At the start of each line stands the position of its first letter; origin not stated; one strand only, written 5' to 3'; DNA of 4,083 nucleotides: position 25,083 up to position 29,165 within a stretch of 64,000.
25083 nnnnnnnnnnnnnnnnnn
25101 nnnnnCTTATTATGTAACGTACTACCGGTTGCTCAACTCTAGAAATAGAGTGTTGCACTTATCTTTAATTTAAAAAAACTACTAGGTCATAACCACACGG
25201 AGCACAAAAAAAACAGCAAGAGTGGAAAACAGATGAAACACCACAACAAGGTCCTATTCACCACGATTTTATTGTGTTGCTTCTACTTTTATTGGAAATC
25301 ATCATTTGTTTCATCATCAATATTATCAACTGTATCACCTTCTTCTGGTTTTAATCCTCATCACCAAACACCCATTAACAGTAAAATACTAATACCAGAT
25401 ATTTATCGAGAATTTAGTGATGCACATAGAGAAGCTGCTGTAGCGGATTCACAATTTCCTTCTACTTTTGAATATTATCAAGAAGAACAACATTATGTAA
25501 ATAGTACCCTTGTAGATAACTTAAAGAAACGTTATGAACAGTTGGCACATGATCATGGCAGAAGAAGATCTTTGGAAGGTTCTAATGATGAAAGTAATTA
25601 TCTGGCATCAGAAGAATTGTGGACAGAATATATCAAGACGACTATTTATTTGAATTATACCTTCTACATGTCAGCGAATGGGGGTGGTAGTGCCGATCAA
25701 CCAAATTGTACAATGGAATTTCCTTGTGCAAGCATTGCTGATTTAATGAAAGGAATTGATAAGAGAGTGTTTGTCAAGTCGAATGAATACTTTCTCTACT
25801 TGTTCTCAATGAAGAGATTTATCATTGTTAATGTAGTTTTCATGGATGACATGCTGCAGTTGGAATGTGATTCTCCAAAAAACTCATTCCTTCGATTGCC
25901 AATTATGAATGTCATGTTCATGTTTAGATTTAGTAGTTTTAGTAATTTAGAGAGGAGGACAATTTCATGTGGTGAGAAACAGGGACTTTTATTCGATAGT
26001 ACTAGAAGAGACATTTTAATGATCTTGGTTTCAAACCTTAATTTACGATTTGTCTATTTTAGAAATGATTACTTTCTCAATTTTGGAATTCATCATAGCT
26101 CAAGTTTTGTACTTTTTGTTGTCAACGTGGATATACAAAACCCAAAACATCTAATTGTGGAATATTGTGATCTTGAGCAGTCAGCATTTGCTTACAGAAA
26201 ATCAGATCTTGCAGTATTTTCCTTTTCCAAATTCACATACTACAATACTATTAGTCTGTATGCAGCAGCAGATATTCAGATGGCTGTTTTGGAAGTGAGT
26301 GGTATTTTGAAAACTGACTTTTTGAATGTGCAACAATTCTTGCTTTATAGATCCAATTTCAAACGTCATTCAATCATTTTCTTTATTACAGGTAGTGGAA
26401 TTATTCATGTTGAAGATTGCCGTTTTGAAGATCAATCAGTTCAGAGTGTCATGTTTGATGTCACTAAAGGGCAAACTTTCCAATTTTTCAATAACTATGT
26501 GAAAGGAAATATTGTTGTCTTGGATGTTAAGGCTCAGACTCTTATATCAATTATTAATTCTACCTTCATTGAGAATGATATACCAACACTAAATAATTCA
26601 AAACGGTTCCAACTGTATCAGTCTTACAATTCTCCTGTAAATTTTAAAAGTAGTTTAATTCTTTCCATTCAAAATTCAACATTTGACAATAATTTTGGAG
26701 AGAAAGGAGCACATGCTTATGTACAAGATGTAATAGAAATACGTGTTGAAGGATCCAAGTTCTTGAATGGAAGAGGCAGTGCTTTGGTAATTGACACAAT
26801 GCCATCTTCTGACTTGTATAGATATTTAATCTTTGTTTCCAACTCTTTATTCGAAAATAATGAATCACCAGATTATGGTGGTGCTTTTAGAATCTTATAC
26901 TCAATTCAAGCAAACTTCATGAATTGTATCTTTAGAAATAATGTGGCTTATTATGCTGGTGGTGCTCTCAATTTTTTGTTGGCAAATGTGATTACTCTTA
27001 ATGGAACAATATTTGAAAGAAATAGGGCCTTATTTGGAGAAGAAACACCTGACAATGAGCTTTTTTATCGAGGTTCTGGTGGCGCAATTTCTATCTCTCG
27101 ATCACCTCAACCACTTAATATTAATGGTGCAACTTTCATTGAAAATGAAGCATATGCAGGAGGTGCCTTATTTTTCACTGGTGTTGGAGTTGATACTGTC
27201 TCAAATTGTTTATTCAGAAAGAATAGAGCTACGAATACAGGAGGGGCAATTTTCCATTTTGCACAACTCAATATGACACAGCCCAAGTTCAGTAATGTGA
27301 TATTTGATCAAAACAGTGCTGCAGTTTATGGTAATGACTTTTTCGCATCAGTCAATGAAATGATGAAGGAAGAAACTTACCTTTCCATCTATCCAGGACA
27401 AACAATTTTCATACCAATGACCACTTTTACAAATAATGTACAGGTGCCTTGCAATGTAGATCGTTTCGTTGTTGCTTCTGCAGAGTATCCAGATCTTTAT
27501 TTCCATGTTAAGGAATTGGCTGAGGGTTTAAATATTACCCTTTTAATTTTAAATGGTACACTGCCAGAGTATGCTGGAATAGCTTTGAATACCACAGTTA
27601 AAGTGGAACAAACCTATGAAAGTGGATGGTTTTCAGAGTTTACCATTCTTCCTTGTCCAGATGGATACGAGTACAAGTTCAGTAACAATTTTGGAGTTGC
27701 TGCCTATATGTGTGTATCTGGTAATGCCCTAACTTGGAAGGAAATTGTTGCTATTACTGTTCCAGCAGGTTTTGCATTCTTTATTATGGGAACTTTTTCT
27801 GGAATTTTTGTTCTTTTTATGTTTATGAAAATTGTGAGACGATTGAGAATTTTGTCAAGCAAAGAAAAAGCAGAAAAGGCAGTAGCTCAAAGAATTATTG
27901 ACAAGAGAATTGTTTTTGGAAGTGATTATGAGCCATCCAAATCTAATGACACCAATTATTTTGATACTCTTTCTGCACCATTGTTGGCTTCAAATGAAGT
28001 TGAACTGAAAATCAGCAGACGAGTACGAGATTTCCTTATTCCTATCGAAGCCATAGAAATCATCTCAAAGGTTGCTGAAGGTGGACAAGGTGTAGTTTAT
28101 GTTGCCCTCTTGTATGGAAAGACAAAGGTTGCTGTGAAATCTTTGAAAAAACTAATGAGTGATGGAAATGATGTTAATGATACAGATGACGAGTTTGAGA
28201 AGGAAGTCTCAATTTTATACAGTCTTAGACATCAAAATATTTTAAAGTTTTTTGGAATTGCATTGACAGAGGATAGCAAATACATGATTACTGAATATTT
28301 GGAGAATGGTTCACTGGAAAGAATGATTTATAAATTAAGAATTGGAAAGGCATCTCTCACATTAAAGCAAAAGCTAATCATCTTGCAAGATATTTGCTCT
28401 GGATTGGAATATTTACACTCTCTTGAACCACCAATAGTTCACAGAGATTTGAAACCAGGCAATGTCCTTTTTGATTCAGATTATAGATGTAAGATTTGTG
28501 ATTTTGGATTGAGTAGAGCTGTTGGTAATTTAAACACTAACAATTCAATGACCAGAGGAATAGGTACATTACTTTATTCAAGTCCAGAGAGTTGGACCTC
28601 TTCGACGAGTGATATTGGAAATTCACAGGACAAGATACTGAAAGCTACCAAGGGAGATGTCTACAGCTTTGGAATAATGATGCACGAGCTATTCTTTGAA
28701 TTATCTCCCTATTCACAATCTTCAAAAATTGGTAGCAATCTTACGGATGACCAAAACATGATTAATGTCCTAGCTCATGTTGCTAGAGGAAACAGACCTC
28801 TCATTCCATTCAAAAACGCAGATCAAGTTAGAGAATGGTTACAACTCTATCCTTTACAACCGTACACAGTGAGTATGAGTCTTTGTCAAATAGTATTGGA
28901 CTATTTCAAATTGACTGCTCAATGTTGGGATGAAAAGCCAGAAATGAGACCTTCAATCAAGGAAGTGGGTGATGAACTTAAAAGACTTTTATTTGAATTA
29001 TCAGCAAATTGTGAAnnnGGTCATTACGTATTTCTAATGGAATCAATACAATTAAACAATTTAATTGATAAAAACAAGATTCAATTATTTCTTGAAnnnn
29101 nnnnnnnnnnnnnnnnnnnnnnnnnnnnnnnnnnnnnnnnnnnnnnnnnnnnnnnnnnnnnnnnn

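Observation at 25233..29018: Receptor kinase with a Chlamydia-Pmp-type (GGA[ILV]/FxxN) beta-helix ectodomain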

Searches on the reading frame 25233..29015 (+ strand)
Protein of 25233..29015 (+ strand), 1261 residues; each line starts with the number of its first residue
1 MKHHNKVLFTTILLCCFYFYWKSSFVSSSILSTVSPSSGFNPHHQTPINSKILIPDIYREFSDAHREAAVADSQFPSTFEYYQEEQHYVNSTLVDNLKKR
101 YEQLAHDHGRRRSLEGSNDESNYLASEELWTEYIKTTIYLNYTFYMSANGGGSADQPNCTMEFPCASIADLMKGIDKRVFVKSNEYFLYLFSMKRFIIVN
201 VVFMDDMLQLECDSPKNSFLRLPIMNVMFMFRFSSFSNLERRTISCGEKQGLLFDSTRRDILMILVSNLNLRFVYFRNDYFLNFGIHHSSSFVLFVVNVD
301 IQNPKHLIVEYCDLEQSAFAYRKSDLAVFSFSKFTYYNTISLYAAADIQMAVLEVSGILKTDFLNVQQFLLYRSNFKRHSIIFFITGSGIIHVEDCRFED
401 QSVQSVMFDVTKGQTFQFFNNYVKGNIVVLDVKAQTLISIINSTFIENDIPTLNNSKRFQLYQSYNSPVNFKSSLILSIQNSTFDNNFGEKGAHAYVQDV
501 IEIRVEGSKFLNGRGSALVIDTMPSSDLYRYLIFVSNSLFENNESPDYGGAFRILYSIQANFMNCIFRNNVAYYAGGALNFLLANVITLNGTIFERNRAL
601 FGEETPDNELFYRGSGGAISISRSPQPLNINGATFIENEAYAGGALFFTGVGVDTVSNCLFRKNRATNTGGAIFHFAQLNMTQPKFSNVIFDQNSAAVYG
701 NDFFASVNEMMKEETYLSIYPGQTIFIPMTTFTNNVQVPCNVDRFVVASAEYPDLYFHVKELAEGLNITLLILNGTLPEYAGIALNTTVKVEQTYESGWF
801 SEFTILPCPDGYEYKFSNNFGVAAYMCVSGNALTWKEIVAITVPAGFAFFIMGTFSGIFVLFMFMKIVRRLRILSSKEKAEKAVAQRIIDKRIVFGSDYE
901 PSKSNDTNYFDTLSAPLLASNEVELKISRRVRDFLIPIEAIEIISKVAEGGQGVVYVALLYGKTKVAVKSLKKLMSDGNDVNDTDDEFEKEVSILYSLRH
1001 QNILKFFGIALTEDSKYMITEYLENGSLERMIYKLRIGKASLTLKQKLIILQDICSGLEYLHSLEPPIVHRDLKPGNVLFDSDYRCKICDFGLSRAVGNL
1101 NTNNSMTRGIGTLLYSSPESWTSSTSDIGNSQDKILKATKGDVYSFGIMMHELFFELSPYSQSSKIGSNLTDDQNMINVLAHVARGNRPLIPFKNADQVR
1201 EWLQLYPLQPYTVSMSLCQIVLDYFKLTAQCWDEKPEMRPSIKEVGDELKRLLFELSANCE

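Call 3: search_protein_families(library=pfam, proteins=[window:25233-29015:+], max_evalue=1)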
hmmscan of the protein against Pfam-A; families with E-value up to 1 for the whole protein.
window:25233-29015:+ (1261 aa): 6 families
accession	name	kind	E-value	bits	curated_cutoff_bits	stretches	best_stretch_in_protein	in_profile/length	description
PF07714.23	PK_Tyr_Ser-Thr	-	3.9e-42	144.8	23.1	1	942-1248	2-257/258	Protein tyrosine and serine/threonine kinase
PF00069.31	Pkinase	-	1.3e-41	143.1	31.7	1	943-1245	3-257/263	Protein kinase domain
PF13229.12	Beta_helix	-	6e-06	26.4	25.9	3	563-698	32-142/158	Right handed beta helix region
PF03109.22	ABC1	-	0.025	14.2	22.9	1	1016-1098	143-218/244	ABC1 atypical kinase-like domain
PF02415.23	Chlam_PMP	-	0.042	14.5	20.6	1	658-674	1-17/19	Chlamydia polymorphic membrane protein (Chlamydia_PMP) repeat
PF01636.29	APH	-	0.094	12.9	23.2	1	1064-1092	166-195/239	Phosphotransferase enzyme family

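Call 4: search_protein_families(library=ncbifam, proteins=[window:25233-29015:+], max_evalue=1)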
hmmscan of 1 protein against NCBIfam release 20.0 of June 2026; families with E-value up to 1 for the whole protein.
window:25233-29015:+ (1261 aa): 12 families
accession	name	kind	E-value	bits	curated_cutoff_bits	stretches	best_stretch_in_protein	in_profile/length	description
NF033483.0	PknB_PASTA_kin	equivalog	2.4e-32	112.7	450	1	942-1164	10-212/563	Stk1 family PASTA domain-containing Ser/Thr kinase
NF047741.1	antiphage_MADS6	equivalog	1.1e-19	70.5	460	2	1039-1165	293-408/612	methylation-associated defense system protein kinase MAD6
NF038150.1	lanthi_synth_IV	equivalog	8.4e-14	50.8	650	1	951-1187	201-422/851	class IV lanthionine synthetase LanL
NF009651.0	PRK13184.1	equivalog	2.1e-13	49.2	839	1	939-1161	2-232/932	serine/threonine-protein kinase PknD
NF052427.1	StpK7MSMEG_1200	equivalog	6.2e-10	38.2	900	1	945-1162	13-211/601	serine/threonine protein kinase StpK7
NF043056.1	T4SS_LegK1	equivalog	3.1e-09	36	550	1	988-1153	125-283/516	Dot/Icm T4SS effector kinase LegK1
NF053615.1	SerThrKinAfsKStmc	equivalog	2.3e-07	29.8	1300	1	939-1132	13-195/809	protein serine/threonine kinase AfsK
TIGR03903.1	TOMM_kin_cyc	equivalog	4.2e-06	24.9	705.75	1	964-1120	4-160/1267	TOMM system kinase/cyclase fusion protein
NF038151.1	lanthi_synth_III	equivalog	0.00032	19.2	575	1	953-1108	234-397/833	class III lanthionine synthetase LanKC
NF033442.0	BREX_PglW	equivalog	0.0027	15.4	990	1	983-1174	252-442/1391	BREX system serine/threonine kinase PglW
NF007285.1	PRK09752.1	equivalog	0.0058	14.3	1459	1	534-642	124-232/1250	AIDA-I family autotransporter adhesin YfaL/EhaC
TIGR04212.1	GlyGly_RbtA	equivalog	0.049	11.9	295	1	629-688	199-256/605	rhombotarget A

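Call 5: list_cluster_members(proteins=[window:25233-29015:+, window:29100-30818:-])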
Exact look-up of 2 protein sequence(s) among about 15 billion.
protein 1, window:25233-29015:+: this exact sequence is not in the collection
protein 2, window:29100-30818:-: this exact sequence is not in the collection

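Call 27: find_homologous_proteins(query=window:25233-29015:+, max_evalue=1e-40)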
Query window:25233-29015:+ (1261 aa): 1 proteins with E <= 1e-40 among 5430 candidates.
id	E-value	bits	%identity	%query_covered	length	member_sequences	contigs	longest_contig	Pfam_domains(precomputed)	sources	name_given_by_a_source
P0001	6.6e-161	556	33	89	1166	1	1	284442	PF07714.24,PF00069.32,PF02415.24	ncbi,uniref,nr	ncbi:hypothetical protein C9374_010964 [Naegleria lovaniensis]|uniref:Protein kinase domain-containi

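Call 74: find_related_loci(query=A1, collection=metagenome_contigs, flank=3000)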
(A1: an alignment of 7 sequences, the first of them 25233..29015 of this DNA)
Query A1 (1261 aa) in metagenome_contigs; peptide patterns used: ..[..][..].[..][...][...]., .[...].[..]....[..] (x = any residue, [..] = any of these).
600 stretches matched a pattern (row limit reached: there are more); 501 encode a relative of the query (tblastn E <= 1e-3); the best 80 are kept; 80 distinct loci.
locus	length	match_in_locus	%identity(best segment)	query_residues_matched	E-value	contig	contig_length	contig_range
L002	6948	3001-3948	32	920-1253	2e-43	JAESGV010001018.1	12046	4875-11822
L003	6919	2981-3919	33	911-1245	8e-39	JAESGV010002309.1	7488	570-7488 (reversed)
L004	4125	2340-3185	31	918-1253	2e-31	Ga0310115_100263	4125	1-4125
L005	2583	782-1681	28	947-1257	1e-30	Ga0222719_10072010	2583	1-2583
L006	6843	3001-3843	29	920-1250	2e-30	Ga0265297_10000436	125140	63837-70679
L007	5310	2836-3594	28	933-1245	2e-30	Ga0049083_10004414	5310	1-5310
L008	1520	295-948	35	925-1161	3e-31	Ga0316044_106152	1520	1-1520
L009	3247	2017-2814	30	931-1252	2e-29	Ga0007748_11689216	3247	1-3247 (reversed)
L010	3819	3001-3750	30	939-1245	3e-29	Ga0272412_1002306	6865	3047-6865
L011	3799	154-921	28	947-1255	5e-29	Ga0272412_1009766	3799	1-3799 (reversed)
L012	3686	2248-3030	31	936-1252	6e-29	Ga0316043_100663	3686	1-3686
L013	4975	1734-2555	30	934-1252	4e-29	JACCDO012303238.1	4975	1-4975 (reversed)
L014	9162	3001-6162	31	925-1253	4e-29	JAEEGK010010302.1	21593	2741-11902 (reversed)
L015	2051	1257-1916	32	991-1259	3e-29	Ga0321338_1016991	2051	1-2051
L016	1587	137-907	31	943-1260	1e-29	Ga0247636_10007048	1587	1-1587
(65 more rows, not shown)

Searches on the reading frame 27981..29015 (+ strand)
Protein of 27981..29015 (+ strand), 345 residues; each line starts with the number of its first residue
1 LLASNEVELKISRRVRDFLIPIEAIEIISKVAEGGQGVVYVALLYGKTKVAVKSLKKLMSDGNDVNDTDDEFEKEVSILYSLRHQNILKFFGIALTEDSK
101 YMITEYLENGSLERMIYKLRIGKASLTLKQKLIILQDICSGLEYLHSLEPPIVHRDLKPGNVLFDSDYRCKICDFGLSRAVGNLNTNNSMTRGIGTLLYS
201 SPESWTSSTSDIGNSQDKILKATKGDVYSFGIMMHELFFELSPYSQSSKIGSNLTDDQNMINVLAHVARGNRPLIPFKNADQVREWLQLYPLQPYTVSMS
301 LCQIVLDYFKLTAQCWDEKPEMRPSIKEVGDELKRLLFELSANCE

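Call 16: search_solved_structures(query=window:27981-29015:+, max_evalue=1e-25)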
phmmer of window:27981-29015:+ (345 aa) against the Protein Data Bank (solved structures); distinct sequences matched with E-value up to 1e-25: 6.
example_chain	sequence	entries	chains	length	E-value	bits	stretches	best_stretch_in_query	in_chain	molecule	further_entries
3ppz_A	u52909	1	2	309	9.7e-31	110.7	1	20-244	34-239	Serine/threonine-protein kinase CTR1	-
3p86_A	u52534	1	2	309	4.8e-30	108.4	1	20-244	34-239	Serine/threonine-protein kinase CTR1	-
7ctx_A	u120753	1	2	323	7.9e-27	97.9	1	18-272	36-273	Leucine-rich repeat receptor-like serine/threonine/tyrosine-protein kinase SOBIR1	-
4yff_A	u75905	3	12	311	5.8e-26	95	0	19-210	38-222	Serine/threonine-protein kinase TNNI3K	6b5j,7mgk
4yfi_A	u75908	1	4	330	6.5e-26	94.9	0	19-210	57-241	Serine/threonine-protein kinase TNNI3K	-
7mgj_A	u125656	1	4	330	7.1e-26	94.7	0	19-210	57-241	Serine/threonine-protein kinase TNNI3K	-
